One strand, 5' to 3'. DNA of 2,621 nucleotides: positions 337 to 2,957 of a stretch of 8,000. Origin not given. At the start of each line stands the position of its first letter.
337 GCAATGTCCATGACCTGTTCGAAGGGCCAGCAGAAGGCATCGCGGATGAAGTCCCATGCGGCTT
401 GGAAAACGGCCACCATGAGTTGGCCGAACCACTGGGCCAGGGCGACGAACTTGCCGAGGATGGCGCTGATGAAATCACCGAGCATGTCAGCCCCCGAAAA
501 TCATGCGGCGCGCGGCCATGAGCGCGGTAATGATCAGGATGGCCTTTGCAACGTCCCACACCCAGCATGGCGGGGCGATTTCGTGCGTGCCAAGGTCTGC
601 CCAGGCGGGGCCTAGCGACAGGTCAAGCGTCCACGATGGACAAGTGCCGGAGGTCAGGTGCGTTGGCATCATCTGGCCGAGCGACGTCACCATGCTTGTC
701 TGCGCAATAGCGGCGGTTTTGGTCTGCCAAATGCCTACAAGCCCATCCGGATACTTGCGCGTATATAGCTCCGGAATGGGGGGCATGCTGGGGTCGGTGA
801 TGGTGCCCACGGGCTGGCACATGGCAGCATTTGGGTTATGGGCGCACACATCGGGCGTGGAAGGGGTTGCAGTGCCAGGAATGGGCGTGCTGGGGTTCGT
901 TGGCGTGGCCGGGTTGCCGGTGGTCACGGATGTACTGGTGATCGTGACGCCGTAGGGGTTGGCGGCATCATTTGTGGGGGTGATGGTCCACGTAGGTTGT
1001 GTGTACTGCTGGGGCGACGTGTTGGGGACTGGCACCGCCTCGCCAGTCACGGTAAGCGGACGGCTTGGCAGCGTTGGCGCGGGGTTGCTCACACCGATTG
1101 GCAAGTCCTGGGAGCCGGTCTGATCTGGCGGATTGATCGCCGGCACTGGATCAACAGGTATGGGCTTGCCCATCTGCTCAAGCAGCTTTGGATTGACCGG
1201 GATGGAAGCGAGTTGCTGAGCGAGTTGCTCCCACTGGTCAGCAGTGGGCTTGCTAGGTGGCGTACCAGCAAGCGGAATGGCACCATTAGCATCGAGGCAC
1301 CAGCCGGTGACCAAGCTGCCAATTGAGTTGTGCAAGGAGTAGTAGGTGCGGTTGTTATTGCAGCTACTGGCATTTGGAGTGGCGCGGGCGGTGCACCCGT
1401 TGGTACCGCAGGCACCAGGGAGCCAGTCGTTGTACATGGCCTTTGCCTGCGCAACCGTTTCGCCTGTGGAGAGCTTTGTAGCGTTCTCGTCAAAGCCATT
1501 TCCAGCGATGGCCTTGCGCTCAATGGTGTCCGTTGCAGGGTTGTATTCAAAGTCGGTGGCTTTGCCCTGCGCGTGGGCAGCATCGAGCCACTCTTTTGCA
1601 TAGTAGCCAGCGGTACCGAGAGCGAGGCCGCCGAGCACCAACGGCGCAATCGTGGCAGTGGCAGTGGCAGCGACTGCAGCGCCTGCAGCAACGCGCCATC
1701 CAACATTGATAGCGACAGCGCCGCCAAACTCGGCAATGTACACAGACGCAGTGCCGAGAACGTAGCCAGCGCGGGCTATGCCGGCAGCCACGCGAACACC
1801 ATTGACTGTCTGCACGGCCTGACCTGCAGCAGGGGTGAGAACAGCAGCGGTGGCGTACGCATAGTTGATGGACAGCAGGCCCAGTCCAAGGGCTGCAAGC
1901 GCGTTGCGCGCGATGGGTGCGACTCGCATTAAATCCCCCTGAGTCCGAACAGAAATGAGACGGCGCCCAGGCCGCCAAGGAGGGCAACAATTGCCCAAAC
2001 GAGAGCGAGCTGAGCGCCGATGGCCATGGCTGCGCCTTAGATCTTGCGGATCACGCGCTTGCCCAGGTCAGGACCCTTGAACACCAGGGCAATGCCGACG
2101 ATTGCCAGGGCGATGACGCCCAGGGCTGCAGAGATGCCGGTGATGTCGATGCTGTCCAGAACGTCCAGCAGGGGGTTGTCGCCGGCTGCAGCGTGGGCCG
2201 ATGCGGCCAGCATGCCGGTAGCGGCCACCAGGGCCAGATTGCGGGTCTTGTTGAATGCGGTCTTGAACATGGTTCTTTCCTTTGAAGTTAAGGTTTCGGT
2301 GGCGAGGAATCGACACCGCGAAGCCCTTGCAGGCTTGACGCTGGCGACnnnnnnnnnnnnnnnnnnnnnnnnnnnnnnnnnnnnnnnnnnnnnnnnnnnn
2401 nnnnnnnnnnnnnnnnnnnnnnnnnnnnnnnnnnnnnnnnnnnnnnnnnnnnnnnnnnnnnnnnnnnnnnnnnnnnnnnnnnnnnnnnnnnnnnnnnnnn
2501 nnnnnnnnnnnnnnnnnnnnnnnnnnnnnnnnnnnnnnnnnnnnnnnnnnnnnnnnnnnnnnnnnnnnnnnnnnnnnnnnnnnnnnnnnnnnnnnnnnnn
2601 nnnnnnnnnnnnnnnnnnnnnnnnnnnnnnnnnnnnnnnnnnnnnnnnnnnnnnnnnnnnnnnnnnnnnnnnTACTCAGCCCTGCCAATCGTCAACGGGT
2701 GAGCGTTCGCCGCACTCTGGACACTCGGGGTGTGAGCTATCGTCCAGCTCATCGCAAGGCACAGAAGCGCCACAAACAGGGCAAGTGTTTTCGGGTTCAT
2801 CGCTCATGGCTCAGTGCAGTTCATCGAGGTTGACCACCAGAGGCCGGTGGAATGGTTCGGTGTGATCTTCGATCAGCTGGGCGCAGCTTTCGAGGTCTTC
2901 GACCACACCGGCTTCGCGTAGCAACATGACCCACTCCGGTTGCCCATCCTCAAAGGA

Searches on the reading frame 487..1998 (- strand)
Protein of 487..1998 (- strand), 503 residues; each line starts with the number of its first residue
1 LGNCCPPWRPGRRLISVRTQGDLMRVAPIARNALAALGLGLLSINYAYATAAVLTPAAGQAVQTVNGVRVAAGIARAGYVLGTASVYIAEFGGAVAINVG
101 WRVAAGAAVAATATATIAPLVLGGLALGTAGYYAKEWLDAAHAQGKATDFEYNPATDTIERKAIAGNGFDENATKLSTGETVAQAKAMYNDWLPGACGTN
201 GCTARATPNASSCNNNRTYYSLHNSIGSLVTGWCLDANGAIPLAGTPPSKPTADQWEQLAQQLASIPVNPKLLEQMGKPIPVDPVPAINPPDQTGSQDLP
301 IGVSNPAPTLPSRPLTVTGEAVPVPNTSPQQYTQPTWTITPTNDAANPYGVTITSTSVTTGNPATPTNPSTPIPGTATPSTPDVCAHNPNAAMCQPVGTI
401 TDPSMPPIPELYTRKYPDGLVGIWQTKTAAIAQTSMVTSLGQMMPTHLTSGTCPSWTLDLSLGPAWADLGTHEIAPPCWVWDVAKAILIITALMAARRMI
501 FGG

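Call 7: search_protein_families(library=pfam, proteins=[window:487-1998:-], max_evalue=0.01)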
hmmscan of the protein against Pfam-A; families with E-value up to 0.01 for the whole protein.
window:487-1998:- (503 aa): 0 families

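Call 9: search_protein_families(library=phrogs, proteins=[window:487-1998:-], max_evalue=0.01)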
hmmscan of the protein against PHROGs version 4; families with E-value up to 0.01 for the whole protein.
window:487-1998:- (503 aa): 3 families
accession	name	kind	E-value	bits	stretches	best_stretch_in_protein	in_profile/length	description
phrog_4544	-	unknown function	3.8e-43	149.3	1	59-502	63-501/501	-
phrog_31956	-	unknown function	7.7e-11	42.7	1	411-503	505-596/596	-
phrog_19407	-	unknown function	0.0032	17.4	1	408-503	430-522/522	-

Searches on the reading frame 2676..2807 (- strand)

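Call 7: search_protein_families(library=pfam, proteins=[window:2676-2807:-], max_evalue=0.01)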
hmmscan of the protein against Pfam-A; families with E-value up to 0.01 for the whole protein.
window:2676-2807:- (43 aa): 7 families
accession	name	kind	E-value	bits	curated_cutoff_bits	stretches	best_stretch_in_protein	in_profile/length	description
PF24441.1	DUF7560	-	9.6e-05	22.5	27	0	28-40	7-19/44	Family of unknown function (DUF7560)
PF13240.11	Zn_Ribbon_1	-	0.00033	20.8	25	0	6-15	13-22/23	zinc-ribbon domain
PF09723.15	Zn_ribbon_8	-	0.0015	19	34.4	0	1-15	21-36/41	Zinc ribbon domain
PF18439.7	zf_UBZ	-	0.0019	18.3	25.6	0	8-22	4-18/32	Ubiquitin-Binding Zinc Finger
PF21349.2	RUBY_RBDX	-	0.0019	18.1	26.5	1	3-15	13-25/30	Rubrerythrin, rubredoxin-like domain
PF25208.1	DUF7838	-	0.0057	17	28.5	0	1-14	1-14/55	Domain of unknown function (DUF7838)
PF12773.13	DZR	-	0.0063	17.1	27.3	0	6-38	12-36/45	Double zinc ribbon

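Call 9: search_protein_families(library=phrogs, proteins=[window:2676-2807:-], max_evalue=0.01)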
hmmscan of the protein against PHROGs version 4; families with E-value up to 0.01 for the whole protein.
window:2676-2807:- (43 aa): 1 family
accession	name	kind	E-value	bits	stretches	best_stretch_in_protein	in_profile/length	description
phrog_6422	-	moron, auxiliary metabolic gene and host takeover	0.0023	19.3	1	7-36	8-40/120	Lar-like restriction alleviation protein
